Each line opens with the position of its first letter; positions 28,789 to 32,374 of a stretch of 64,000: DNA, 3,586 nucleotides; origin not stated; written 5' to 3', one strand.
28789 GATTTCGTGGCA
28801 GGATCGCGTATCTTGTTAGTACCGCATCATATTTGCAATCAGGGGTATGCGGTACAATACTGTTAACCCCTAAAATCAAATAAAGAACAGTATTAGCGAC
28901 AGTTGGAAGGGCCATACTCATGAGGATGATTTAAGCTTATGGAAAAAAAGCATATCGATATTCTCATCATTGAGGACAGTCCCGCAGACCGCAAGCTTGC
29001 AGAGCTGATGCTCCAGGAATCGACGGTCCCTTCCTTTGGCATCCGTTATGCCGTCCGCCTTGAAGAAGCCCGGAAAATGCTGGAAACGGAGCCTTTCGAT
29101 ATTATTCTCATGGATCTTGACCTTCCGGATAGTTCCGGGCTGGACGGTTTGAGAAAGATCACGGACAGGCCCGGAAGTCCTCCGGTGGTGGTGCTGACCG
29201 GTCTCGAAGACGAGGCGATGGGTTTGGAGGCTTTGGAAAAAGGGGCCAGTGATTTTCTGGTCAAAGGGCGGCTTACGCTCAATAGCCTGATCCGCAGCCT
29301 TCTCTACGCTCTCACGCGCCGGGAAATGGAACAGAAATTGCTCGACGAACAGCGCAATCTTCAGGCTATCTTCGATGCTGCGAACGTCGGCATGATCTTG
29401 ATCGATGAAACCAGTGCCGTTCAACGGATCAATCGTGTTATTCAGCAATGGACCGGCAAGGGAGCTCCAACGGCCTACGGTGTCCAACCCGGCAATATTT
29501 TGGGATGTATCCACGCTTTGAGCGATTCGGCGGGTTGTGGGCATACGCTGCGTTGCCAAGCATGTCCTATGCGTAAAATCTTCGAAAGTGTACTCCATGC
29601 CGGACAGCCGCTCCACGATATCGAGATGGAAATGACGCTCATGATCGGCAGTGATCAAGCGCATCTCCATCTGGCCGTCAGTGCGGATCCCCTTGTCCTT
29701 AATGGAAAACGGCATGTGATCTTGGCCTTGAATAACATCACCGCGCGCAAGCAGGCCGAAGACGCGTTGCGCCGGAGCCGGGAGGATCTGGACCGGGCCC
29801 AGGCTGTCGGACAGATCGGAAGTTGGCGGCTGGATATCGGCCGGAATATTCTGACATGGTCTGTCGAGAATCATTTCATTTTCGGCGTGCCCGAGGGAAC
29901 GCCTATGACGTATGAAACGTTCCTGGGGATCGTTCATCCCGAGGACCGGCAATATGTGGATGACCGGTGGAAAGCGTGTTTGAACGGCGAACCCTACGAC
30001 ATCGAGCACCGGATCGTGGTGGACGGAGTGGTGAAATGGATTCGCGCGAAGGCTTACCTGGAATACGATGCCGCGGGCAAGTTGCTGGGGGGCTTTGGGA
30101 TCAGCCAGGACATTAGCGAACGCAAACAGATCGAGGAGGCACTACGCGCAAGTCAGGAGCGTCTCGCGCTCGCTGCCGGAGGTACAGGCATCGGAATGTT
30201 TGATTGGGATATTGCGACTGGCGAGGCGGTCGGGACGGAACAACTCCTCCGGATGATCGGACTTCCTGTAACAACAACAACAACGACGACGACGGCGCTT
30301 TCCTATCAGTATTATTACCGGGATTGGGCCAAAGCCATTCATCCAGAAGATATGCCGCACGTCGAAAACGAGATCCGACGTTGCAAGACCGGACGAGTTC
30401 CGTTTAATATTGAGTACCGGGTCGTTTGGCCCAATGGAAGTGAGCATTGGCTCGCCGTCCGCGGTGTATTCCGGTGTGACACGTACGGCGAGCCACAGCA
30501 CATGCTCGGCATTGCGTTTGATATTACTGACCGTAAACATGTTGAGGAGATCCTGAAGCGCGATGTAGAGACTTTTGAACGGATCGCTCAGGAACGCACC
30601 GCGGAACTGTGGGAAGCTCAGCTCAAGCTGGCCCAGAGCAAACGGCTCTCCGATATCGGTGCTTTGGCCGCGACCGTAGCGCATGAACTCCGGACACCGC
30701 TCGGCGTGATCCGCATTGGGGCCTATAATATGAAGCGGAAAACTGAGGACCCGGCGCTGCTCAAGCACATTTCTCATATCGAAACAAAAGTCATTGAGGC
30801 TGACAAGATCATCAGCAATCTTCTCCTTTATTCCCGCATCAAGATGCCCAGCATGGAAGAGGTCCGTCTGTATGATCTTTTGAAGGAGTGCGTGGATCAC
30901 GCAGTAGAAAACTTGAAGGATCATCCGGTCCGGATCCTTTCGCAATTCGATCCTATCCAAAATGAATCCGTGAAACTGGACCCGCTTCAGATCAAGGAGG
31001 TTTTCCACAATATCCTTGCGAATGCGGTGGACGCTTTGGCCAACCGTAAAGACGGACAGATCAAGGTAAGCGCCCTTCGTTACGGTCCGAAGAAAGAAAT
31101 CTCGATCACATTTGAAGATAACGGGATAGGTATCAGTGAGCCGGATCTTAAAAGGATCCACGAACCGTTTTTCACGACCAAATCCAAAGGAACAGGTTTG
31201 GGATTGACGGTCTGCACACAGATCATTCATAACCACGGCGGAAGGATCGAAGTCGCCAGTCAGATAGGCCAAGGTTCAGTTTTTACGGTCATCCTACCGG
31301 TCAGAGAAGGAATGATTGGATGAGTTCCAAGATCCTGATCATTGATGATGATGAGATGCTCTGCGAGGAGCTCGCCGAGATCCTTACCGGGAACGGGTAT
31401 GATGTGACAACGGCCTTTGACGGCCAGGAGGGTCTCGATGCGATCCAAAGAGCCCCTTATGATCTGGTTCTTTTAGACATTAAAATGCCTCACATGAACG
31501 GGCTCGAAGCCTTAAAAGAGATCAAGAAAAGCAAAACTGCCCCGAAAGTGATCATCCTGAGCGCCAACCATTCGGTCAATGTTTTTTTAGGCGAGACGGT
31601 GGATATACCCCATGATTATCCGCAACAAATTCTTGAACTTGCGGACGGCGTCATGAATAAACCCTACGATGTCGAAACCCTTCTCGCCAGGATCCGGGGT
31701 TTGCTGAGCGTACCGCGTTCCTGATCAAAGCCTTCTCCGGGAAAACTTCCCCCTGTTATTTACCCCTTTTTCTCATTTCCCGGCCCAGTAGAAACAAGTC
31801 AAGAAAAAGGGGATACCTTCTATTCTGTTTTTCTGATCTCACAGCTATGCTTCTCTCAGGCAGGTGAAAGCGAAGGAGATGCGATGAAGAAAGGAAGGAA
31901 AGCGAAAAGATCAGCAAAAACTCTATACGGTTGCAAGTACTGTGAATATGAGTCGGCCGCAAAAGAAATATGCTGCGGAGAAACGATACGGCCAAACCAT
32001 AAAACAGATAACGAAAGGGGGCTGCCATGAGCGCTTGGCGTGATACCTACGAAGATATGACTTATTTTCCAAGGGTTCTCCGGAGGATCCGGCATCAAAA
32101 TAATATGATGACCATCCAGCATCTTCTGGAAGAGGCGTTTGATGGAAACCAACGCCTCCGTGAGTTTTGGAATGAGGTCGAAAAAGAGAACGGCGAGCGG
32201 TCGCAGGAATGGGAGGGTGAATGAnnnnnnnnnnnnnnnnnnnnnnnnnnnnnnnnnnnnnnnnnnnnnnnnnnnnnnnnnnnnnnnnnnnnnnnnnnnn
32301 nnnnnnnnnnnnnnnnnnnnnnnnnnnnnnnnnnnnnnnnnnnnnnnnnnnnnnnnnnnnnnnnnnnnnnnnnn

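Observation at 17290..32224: Paralogous tiny basic Cys-rich proteins (C-x2-C-x8-9-CCG), each the first gene after a motif copy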

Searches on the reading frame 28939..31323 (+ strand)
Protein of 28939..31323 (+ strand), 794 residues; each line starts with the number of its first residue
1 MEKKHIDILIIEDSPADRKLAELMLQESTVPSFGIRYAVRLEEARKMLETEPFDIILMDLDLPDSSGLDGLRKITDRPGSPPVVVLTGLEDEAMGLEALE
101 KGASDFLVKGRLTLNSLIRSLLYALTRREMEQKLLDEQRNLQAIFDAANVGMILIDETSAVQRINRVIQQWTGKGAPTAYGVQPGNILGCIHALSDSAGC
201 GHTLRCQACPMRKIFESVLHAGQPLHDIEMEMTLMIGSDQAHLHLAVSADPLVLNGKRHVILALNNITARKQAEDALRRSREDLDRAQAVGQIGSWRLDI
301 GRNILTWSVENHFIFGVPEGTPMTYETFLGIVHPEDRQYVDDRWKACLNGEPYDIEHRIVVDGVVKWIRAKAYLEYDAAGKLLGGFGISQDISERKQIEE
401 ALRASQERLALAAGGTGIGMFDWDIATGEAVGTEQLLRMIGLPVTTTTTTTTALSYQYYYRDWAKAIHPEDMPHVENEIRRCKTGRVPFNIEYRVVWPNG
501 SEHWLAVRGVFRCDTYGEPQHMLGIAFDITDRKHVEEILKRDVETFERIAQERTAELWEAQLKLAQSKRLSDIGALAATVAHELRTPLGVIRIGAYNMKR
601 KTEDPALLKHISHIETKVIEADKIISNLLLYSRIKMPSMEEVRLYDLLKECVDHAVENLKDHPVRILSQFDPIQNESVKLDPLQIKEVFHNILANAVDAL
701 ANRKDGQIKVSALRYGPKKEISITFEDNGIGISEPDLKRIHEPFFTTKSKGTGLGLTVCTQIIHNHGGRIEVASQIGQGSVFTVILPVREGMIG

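Call 18: search_protein_families(library=pfam, proteins=[window:28939-31323:+], max_evalue=0.001)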
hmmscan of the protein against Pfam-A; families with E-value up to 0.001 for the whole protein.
window:28939-31323:+ (794 aa): 8 families
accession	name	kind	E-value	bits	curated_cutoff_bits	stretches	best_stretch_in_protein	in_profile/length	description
PF02518.31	HATPase_c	-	1.6e-27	96.6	26.4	1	681-789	2-110/111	Histidine kinase-, DNA gyrase B-, and HSP90-like ATPase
PF08447.18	PAS_3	-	5.3e-27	94.4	25.6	2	460-526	23-89/89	PAS fold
PF00072.30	Response_reg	-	1.4e-19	70.7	30.2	1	8-110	1-100/111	Response regulator receiver domain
PF08448.16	PAS_4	-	5.5e-12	46.3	23.1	1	464-533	41-109/110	PAS fold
PF00512.31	HisKA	-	2.8e-08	34.1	26.9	1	575-635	4-64/66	His Kinase A (phospho-acceptor) domain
PF00989.32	PAS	-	3.6e-06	27.4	22.6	0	140-175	2-37/113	PAS fold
PF14501.12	HATPase_c_5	-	0.00047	20.5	22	0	682-774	3-90/102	GHKL domain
PF13589.12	HATPase_c_3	-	0.00094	19.7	25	0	687-740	5-53/137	Histidine kinase-, DNA gyrase B-, and HSP90-like ATPase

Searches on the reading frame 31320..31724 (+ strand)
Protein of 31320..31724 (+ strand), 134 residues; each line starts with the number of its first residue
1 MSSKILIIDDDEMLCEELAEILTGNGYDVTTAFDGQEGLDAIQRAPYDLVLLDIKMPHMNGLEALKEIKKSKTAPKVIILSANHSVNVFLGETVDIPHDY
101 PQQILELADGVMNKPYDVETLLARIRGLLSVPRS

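Call 12: search_protein_families(library=pfam, proteins=[window:31320-31724:+], max_evalue=0.01)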
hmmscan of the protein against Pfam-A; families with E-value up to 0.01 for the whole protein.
window:31320-31724:+ (134 aa): 1 family
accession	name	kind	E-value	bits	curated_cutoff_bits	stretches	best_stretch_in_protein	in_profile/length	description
PF00072.30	Response_reg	-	1.7e-24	86.6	30.2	1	5-88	1-84/111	Response regulator receiver domain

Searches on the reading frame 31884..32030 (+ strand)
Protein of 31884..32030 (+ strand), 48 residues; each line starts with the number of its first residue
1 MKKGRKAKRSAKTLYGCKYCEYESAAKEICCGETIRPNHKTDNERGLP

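Call 12: search_protein_families(library=pfam, proteins=[window:31884-32030:+], max_evalue=0.01)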
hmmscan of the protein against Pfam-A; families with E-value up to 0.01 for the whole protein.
window:31884-32030:+ (48 aa): 0 families

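Call 14: find_homologous_proteins(query=window:31884-32027:+, max_evalue=1)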
Query seq(48 aa): no candidate shares three 5-residue words with the query. No homologue found.

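Call 66: search_protein_families(library=ncbifam, proteins=[window:31884-32030:+], max_evalue=0.01)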
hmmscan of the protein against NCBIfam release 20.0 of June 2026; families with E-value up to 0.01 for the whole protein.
window:31884-32030:+ (48 aa): 0 families

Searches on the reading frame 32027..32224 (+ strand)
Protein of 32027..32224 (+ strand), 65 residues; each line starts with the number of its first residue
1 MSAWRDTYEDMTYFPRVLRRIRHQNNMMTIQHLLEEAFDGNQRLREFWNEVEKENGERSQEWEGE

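Call 12: search_protein_families(library=pfam, proteins=[window:32027-32224:+], max_evalue=0.01)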
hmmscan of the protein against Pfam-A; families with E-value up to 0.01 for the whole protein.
window:32027-32224:+ (65 aa): 0 families

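Call 66: search_protein_families(library=ncbifam, proteins=[window:32027-32224:+], max_evalue=0.01)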
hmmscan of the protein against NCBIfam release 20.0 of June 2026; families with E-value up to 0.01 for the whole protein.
window:32027-32224:+ (65 aa): 0 families

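Call 88: search_solved_structures(query=A12, max_evalue=1)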
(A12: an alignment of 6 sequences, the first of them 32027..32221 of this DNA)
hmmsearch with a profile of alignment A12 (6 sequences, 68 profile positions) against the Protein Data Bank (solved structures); distinct sequences matched with E-value up to 1: 1.
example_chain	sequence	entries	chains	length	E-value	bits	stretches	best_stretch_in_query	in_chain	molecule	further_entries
5zwn_y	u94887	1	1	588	0.98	12.9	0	34-65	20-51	Pre-mRNA-splicing ATP-dependent RNA helicase PRP28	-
